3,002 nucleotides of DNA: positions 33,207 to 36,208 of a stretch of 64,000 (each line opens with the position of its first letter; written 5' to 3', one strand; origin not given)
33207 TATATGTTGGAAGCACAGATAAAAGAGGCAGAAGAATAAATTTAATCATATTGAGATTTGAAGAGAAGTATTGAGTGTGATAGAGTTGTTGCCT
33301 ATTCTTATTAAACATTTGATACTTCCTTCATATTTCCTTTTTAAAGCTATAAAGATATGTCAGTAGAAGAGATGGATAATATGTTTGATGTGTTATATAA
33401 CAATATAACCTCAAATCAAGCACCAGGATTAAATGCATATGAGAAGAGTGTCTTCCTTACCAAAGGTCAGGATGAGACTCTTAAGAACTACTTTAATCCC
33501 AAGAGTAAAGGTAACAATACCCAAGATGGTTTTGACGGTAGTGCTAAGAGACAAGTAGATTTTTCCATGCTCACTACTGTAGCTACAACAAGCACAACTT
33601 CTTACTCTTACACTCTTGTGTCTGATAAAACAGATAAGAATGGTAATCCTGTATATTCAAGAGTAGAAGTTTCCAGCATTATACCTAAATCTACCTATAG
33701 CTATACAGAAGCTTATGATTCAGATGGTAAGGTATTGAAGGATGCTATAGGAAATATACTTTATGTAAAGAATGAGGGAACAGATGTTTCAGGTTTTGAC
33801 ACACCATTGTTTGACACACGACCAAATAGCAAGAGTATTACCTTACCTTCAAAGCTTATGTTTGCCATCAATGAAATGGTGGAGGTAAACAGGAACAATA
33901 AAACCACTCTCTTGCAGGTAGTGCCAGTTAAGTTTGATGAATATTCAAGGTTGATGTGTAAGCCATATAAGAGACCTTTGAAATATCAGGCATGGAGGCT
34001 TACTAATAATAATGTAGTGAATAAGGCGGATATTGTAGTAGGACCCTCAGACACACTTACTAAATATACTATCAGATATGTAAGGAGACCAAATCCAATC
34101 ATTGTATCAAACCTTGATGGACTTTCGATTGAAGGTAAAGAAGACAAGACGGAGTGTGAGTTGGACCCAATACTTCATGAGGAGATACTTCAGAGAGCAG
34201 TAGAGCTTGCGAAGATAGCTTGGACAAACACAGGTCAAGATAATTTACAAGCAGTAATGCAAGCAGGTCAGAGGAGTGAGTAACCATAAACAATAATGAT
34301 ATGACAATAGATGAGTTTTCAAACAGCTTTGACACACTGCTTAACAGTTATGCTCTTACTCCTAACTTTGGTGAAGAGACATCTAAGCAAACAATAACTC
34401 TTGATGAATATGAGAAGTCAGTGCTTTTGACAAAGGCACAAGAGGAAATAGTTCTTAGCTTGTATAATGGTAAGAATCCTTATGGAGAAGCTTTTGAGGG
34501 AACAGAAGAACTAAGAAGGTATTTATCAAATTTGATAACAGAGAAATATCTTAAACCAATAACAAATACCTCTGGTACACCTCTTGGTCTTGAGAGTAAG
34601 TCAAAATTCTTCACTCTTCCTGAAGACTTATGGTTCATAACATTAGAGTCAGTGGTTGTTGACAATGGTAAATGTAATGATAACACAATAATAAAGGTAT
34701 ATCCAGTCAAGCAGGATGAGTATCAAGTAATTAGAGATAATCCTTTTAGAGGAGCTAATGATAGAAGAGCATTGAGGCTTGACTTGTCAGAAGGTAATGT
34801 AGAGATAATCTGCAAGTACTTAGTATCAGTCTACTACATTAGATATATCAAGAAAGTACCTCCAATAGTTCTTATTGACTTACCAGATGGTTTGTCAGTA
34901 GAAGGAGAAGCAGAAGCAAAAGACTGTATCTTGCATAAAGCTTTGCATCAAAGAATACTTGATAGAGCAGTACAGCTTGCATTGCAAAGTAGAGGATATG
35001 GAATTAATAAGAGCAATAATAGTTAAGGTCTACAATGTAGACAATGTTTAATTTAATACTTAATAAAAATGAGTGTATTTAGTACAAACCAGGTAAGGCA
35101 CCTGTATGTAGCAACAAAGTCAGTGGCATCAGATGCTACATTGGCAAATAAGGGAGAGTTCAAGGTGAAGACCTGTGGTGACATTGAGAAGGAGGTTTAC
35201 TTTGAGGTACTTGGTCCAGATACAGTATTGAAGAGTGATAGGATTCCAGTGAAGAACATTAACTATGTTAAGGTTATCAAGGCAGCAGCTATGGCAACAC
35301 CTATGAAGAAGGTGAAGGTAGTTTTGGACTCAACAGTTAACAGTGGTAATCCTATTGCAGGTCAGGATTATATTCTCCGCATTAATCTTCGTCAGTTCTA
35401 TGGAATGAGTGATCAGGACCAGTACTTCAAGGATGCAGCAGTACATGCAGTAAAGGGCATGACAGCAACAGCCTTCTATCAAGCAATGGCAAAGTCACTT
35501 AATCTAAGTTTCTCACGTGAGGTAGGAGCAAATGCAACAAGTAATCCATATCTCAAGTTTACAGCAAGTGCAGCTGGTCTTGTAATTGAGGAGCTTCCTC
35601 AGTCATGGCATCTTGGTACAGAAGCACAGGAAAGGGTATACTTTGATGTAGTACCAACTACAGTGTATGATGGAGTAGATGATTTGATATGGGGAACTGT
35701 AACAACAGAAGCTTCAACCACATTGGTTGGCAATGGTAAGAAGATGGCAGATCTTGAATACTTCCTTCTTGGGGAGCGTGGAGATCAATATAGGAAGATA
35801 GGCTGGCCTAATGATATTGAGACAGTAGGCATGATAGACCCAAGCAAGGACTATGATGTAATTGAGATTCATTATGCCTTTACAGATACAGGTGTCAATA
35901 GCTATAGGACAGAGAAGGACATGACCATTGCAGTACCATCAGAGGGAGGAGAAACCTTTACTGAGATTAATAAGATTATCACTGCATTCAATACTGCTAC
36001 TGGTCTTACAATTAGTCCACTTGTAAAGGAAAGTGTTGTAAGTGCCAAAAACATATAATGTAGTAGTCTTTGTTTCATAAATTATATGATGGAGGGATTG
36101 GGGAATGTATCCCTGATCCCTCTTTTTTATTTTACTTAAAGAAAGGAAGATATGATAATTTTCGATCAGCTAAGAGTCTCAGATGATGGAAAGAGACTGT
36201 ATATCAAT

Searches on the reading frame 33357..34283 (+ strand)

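Call 105: search_protein_families(library=pfam, proteins=[window:33357-34283:+], max_evalue=0.00001)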
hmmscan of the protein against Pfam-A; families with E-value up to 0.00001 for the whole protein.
window:33357-34283:+ (308 aa): 1 family
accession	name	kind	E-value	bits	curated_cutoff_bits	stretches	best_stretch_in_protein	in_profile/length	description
PF25710.1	CrAss_Ring_3_4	-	1.6e-52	178.5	27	2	157-291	89-224/230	Phage tail ring protein 3/4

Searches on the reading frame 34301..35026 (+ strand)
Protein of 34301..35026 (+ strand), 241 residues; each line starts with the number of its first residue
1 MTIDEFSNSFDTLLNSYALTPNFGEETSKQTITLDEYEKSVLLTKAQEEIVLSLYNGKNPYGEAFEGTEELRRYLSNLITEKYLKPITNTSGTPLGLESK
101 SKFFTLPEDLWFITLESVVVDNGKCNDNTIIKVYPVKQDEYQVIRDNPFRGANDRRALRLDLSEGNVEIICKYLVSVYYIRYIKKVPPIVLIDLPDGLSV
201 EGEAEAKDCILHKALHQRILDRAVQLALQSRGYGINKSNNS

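Call 105: search_protein_families(library=pfam, proteins=[window:34301-35026:+], max_evalue=0.00001)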
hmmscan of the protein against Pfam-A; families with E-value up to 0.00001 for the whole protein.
window:34301-35026:+ (241 aa): 1 family
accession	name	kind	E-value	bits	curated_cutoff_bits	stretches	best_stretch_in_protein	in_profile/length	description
PF25710.1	CrAss_Ring_3_4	-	2.5e-76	256.4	27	1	1-237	1-228/230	Phage tail ring protein 3/4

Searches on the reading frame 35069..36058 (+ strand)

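Call 105: search_protein_families(library=pfam, proteins=[window:35069-36058:+], max_evalue=0.00001)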
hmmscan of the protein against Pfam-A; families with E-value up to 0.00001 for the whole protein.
window:35069-36058:+ (329 aa): 1 family
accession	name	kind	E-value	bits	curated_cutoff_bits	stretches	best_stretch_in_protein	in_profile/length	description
PF25650.1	crAss_AuxCP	-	6.2e-98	328.4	27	1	3-316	2-327/329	Bacteriophage crAss001 auxiliary capsid protein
